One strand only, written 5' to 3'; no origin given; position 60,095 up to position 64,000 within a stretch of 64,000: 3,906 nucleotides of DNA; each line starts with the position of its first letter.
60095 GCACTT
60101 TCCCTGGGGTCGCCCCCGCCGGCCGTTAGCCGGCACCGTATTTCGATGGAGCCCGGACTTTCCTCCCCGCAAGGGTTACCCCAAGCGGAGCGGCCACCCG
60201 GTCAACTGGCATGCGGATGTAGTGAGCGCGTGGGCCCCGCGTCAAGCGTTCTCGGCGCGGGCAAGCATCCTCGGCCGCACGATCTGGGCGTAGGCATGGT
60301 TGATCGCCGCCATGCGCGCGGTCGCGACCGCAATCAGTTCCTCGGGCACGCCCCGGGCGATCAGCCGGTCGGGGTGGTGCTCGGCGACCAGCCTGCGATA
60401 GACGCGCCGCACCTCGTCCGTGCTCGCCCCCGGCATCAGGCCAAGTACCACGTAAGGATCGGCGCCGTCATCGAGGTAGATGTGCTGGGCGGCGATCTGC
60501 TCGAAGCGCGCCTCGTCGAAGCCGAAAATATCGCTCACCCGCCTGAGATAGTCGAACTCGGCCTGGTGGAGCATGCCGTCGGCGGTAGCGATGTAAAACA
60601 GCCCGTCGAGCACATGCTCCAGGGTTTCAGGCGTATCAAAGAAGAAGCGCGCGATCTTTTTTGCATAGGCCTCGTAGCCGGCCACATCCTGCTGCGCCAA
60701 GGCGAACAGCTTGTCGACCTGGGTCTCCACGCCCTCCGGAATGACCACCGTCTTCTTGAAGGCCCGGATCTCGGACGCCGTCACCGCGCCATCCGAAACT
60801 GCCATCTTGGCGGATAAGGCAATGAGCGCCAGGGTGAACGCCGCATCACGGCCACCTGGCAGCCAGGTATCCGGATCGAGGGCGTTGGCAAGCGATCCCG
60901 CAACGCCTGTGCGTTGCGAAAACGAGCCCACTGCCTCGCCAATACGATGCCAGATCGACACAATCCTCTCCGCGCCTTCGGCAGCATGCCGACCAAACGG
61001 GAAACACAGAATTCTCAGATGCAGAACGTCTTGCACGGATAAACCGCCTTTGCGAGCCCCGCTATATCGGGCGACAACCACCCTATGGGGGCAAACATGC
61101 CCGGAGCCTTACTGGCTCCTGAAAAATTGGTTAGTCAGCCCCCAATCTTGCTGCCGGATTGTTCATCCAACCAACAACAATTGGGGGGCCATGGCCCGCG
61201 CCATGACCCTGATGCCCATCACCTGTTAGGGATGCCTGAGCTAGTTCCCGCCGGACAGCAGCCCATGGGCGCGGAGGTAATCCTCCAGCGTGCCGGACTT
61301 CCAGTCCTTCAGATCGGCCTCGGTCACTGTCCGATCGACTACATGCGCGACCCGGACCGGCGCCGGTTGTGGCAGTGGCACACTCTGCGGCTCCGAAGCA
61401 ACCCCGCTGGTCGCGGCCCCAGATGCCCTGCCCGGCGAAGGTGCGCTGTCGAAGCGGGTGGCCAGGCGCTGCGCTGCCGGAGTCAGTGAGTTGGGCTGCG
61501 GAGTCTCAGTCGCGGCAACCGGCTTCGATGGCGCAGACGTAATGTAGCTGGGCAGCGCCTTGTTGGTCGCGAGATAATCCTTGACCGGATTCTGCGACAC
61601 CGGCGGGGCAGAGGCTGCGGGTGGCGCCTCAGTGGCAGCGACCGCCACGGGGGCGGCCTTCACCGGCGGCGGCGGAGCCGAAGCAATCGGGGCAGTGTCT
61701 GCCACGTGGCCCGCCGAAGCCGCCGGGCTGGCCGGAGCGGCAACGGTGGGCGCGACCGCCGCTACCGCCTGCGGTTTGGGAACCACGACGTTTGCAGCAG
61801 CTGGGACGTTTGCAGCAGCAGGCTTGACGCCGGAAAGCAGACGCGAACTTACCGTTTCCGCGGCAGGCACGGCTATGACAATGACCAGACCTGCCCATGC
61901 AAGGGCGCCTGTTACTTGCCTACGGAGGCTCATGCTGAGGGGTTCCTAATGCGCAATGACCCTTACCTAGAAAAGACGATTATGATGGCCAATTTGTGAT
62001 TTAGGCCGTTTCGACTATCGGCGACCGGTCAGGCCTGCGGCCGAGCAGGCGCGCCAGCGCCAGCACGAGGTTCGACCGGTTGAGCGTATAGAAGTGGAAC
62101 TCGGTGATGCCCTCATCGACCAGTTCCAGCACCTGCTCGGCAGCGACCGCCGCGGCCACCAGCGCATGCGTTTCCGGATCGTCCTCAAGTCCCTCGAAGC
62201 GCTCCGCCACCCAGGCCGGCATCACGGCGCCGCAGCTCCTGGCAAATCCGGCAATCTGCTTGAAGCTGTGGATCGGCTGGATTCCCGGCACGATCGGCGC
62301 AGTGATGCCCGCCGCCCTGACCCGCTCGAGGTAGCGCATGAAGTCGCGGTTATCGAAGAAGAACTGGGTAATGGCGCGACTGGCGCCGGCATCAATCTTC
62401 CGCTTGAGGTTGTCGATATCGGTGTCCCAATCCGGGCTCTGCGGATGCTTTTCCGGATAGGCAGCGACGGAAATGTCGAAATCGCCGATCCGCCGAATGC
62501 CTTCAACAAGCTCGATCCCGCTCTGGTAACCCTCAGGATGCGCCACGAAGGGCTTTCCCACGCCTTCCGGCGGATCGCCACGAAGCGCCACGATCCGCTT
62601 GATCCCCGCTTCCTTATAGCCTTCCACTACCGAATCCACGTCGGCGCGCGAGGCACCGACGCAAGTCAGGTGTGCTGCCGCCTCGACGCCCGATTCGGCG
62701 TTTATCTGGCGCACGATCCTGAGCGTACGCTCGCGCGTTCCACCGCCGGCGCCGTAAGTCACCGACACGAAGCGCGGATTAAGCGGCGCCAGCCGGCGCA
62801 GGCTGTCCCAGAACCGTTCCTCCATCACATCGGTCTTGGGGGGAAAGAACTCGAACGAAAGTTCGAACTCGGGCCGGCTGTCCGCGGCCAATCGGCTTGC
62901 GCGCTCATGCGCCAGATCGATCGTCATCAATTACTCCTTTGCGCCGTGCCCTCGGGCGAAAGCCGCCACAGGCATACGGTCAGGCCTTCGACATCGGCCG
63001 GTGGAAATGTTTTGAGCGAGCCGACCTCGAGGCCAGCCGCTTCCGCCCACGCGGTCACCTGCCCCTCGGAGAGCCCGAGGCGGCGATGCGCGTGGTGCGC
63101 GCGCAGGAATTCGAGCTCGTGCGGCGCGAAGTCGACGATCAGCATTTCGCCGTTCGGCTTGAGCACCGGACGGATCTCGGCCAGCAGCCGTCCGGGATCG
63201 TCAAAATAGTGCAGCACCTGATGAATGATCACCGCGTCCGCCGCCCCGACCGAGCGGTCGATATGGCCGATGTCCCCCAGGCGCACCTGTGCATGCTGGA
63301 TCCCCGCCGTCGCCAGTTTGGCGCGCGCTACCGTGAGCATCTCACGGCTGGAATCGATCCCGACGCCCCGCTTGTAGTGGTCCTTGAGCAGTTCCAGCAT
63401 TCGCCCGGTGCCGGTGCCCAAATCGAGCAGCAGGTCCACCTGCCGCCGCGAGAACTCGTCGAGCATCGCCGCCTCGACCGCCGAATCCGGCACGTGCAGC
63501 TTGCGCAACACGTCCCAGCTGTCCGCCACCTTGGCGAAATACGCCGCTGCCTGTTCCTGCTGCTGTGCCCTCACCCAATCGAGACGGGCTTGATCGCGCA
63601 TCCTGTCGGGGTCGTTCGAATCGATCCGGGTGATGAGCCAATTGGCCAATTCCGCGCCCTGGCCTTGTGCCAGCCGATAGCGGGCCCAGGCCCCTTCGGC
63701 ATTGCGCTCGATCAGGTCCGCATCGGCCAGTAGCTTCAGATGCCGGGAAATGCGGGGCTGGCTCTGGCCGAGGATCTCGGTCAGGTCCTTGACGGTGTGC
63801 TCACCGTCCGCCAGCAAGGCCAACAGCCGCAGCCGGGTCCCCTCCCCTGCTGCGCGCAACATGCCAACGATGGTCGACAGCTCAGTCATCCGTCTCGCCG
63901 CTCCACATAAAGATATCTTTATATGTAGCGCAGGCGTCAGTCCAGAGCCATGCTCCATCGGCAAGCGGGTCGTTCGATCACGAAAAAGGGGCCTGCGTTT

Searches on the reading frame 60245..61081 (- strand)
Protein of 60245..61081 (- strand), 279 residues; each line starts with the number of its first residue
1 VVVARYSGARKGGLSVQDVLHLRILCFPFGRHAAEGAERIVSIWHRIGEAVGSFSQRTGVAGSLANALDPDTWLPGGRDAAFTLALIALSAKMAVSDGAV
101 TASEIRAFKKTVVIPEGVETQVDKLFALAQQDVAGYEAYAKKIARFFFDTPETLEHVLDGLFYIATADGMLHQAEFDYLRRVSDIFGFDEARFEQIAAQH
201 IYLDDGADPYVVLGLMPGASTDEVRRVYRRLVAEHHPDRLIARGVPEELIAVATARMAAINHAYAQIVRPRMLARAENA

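Call 60: search_protein_families(library=pfam, proteins=[window:60245-61081:-], max_evalue=0.001)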
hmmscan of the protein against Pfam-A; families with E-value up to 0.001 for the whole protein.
window:60245-61081:- (279 aa): 2 families
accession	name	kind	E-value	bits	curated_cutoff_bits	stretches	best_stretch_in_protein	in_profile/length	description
PF05099.18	TerB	-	1.2e-23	84.1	24.4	1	84-197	2-117/118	Tellurite resistance protein TerB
PF00226.36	DnaJ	-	4.5e-08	33.5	27.8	1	208-265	1-51/63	DnaJ domain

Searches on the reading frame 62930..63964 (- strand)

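Call 56: search_protein_families(library=pfam, proteins=[window:62930-63964:-], max_evalue=0.01)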
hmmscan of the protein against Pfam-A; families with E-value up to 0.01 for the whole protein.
window:62930-63964:- (345 aa): 19 families
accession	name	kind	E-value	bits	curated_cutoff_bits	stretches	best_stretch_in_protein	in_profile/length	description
PF08241.18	Methyltransf_11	-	4.2e-20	72.6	21.2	1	180-276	1-95/95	Methyltransferase domain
PF13649.12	Methyltransf_25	-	6.3e-19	68.9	27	1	180-272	2-97/97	Methyltransferase domain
PF13847.12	Methyltransf_31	-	4.3e-17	62.6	27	1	179-283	7-115/145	Methyltransferase domain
PF08242.18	Methyltransf_12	-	1.7e-16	61.2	30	1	180-273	1-97/98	Methyltransferase domain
PF13489.12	Methyltransf_23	-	4.6e-15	56.2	27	1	174-314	21-161/164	Methyltransferase domain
PF01022.26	HTH_5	-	1.1e-13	51.2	22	1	43-86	3-46/47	Bacterial regulatory protein, arsR family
PF12840.13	HTH_20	-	2.1e-10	40.8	27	1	42-87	4-50/51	Helix-turn-helix domain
PF12802.13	MarR_2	-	4.7e-09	36.7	27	1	43-89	6-54/61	MarR family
PF01209.24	Ubie_methyltran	-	7.3e-08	32.5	20.1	1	166-289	38-164/233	ubiE/COQ5 methyltransferase family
PF00891.24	Methyltransf_2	-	1.5e-07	31.4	22.3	1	163-279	50-167/210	O-methyltransferase domain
PF13412.12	HTH_24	-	1.8e-05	24.7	21.9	1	47-86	9-48/48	Winged helix-turn-helix DNA-binding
PF01978.25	TrmB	-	4.4e-05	23.7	25.6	1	48-97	15-63/68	Sugar-specific transcriptional regulator TrmB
PF21476.4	PF0610-like_N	-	7.2e-05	23.4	33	1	43-79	2-38/50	PF0610-like, N-terminal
PF25213.1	HVO_A0261_N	-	8.1e-05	22.9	35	1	43-90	12-58/86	HVO_A0261 N-terminal domain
PF07021.18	MetW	-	0.00016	21.8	21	1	179-265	17-99/193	Methionine biosynthesis protein MetW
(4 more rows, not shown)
